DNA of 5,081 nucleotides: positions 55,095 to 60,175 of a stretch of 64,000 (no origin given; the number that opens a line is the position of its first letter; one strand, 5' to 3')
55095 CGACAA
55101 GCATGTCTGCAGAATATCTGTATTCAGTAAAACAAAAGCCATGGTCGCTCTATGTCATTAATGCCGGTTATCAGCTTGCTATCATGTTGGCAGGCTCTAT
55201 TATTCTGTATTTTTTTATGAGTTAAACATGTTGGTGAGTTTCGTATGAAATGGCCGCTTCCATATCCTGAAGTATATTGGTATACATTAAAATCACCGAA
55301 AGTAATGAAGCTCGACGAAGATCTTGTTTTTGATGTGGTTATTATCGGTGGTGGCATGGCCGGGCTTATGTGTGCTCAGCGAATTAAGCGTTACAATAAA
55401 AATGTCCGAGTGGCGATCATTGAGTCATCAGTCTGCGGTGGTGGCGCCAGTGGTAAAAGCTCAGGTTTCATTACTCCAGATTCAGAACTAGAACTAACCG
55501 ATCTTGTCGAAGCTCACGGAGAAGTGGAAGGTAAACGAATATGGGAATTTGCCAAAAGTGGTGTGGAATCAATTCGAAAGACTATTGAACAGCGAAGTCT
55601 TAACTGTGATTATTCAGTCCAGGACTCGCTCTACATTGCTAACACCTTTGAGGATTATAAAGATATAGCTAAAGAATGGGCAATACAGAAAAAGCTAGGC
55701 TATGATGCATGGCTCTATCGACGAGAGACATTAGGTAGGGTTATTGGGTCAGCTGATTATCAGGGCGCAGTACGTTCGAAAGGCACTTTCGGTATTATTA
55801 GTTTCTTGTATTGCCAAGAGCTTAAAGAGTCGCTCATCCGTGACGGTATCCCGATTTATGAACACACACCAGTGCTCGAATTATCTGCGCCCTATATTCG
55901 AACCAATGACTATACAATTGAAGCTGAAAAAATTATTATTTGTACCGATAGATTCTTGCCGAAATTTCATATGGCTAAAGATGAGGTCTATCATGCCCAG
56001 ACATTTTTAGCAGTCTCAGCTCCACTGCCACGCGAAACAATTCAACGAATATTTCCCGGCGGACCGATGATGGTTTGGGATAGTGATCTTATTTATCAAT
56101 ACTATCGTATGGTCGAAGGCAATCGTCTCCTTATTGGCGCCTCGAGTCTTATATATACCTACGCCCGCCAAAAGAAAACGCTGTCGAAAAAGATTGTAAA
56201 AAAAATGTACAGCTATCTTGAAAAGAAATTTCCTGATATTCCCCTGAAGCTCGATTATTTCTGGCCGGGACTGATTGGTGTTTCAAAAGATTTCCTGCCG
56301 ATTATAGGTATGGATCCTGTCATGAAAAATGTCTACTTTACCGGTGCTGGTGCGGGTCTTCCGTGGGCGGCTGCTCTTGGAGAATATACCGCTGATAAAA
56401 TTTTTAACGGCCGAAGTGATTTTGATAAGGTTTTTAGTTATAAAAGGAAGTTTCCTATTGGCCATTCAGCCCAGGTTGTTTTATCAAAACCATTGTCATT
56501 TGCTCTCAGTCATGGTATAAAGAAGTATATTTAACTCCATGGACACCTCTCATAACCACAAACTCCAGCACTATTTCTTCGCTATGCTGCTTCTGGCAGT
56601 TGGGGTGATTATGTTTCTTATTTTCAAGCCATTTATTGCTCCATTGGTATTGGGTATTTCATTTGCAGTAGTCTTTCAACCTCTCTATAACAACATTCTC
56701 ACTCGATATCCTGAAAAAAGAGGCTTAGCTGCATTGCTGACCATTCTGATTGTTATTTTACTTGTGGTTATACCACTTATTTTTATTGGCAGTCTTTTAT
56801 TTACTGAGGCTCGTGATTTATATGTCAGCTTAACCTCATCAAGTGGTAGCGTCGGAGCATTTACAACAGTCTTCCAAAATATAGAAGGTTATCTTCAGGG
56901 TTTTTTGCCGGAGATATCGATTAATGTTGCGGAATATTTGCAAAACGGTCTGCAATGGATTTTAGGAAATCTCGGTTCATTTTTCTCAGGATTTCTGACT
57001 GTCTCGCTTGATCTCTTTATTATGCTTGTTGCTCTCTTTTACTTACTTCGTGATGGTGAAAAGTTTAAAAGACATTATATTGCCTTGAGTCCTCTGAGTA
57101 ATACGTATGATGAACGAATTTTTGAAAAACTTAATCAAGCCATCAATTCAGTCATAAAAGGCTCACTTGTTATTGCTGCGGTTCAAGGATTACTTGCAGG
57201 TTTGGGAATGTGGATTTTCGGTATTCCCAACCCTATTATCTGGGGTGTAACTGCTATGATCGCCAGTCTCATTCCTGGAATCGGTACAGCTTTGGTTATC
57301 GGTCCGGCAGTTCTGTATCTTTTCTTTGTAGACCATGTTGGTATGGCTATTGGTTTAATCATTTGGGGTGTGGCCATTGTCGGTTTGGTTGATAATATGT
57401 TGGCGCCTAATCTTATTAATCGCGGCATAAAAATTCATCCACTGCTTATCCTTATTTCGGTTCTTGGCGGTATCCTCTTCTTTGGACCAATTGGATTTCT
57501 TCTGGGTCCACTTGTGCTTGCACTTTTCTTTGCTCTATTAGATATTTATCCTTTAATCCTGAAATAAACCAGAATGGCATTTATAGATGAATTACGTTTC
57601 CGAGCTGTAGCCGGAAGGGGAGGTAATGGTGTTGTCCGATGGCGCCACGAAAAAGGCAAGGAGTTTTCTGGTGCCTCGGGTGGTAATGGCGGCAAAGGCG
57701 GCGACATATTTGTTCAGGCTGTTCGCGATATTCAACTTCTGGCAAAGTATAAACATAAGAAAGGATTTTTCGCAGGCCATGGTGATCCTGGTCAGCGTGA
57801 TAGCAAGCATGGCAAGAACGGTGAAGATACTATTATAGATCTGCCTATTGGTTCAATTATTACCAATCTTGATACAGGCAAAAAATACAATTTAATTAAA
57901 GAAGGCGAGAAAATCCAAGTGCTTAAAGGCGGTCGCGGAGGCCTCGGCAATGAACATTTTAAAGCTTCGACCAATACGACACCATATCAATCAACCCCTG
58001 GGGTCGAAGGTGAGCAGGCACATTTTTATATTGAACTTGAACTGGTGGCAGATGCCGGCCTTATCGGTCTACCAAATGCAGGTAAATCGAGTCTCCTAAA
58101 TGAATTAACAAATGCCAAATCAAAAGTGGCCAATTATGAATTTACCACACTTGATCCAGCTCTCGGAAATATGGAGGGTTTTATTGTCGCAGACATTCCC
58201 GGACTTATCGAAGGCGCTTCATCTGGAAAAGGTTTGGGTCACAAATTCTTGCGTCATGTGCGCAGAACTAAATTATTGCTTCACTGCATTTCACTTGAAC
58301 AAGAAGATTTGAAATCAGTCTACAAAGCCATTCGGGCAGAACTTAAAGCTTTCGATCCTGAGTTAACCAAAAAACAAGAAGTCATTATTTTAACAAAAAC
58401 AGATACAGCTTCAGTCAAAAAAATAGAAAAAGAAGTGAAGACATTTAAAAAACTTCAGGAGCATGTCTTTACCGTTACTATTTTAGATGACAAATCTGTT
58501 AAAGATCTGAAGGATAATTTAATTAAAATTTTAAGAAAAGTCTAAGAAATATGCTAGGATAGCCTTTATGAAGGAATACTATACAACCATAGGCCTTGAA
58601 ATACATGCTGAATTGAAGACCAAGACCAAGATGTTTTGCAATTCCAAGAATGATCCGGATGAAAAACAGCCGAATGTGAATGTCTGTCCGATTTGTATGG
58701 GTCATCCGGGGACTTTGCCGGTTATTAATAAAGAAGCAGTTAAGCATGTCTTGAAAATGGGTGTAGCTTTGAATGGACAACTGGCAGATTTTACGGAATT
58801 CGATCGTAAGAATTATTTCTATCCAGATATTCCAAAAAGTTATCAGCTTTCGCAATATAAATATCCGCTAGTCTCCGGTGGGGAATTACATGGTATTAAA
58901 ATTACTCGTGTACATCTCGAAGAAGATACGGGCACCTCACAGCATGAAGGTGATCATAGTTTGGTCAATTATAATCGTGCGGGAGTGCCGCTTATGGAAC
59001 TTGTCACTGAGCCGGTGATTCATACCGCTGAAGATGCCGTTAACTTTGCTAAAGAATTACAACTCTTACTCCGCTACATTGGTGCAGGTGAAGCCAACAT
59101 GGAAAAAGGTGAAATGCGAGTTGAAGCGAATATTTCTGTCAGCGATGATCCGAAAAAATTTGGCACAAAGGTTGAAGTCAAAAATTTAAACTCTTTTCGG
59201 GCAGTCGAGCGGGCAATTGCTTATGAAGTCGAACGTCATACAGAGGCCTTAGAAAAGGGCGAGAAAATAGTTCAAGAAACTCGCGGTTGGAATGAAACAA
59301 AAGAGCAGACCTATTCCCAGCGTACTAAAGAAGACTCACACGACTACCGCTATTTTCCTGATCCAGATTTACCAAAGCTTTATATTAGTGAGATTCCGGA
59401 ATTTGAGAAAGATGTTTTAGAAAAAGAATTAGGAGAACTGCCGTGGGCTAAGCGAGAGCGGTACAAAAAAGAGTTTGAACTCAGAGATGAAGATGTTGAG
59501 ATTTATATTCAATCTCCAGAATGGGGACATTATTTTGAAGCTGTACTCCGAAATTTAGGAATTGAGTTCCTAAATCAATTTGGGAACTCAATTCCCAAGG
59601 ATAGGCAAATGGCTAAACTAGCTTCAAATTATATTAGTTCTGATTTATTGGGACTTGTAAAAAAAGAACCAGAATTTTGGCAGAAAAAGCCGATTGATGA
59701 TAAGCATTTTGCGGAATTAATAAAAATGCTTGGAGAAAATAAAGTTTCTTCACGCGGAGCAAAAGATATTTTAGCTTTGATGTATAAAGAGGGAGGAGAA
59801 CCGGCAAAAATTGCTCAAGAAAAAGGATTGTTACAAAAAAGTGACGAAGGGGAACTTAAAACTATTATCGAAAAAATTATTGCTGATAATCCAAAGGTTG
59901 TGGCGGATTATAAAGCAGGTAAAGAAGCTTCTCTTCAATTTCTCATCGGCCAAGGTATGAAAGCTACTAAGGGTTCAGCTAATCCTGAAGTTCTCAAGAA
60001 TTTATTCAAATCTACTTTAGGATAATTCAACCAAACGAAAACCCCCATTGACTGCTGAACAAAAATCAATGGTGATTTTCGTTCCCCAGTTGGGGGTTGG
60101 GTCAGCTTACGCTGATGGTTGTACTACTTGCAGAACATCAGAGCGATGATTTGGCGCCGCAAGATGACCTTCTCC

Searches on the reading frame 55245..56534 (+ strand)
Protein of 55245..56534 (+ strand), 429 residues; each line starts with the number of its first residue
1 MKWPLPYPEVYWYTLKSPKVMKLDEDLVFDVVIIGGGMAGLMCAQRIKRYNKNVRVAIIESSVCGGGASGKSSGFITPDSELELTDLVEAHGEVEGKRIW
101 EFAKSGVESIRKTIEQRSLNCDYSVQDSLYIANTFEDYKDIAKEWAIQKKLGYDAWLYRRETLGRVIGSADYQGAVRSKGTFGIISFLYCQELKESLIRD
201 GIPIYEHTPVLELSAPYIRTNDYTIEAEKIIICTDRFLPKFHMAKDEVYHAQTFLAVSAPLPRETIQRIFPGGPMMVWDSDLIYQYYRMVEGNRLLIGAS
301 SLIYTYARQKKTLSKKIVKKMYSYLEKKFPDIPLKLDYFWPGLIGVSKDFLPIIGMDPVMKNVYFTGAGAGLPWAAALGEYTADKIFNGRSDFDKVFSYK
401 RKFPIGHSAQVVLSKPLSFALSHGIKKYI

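Call 57: search_protein_families(library=pfam, proteins=[window:55245-56534:+], max_evalue=0.0001)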
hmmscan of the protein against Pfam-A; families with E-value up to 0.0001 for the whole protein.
window:55245-56534:+ (429 aa): 7 families
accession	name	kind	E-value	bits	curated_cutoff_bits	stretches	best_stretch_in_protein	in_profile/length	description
PF01266.30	DAO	-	1.9e-42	146.5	27.9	1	30-384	1-352/353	FAD dependent oxidoreductase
PF01946.23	Thi4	-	1.7e-07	31.1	26.2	1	22-69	11-57/235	Thi4 family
PF00890.30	FAD_binding_2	-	7.6e-07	29.1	20.4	1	30-76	1-45/414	FAD binding domain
PF07992.20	Pyr_redox_2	-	5.6e-06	26.4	26.1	1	29-75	1-46/291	Pyridine nucleotide-disulphide oxidoreductase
PF13450.12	NAD_binding_8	-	1.4e-05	25.7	21.9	1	33-69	1-36/68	NAD(P)-binding Rossmann-like domain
PF12831.13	FAD_oxidored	-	3.9e-05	23.6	27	1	30-114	1-74/416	FAD dependent oxidoreductase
PF03486.20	HI0933_like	-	4.8e-05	23.4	50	0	30-60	2-30/244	HI0933-like protein Rossmann domain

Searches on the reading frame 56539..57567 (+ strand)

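Call 57: search_protein_families(library=pfam, proteins=[window:56539-57567:+], max_evalue=0.0001)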
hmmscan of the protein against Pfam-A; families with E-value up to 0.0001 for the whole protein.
window:56539-57567:+ (342 aa): 1 family
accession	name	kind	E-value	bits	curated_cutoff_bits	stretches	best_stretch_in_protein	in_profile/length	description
PF01594.21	AI-2E_transport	-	8e-56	190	34.3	1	16-337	5-326/327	AI-2E family transporter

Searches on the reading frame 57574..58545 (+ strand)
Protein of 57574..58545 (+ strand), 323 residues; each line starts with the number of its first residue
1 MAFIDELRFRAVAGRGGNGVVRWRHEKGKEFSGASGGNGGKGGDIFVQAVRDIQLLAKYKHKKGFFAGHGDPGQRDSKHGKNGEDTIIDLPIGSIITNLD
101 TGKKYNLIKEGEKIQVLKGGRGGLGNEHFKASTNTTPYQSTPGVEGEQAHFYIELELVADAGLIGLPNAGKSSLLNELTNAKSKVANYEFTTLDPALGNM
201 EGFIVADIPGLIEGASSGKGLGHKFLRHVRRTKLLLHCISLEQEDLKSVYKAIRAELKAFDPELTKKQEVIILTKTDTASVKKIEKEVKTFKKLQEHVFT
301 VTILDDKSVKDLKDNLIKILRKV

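Call 57: search_protein_families(library=pfam, proteins=[window:57574-58545:+], max_evalue=0.0001)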
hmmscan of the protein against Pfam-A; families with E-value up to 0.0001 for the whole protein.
window:57574-58545:+ (323 aa): 3 families
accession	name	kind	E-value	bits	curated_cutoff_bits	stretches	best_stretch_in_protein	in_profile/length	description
PF01018.28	GTP1_OBG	-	4.7e-42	143.7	27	1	4-156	1-154/155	GTP1/OBG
PF01926.29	MMR_HSR1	-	8e-26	90.8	21.9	1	161-275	2-113/113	50S ribosome-binding GTPase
PF02421.24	FeoB_N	-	1.9e-10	40.9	27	1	162-314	4-154/156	Ferrous iron transport protein B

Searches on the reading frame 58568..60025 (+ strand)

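Call 57: search_protein_families(library=pfam, proteins=[window:58568-60025:+], max_evalue=0.0001)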
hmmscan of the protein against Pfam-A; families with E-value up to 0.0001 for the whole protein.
window:58568-60025:+ (485 aa): 2 families
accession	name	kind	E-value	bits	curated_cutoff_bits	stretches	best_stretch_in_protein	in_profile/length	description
PF02934.20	GatB_N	-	7.5e-106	353.8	23.4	1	7-275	2-273/277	GatB/GatE catalytic domain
PF02637.23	GatB_Yqey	-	6.2e-39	133.7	27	1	344-484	8-148/148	GatB domain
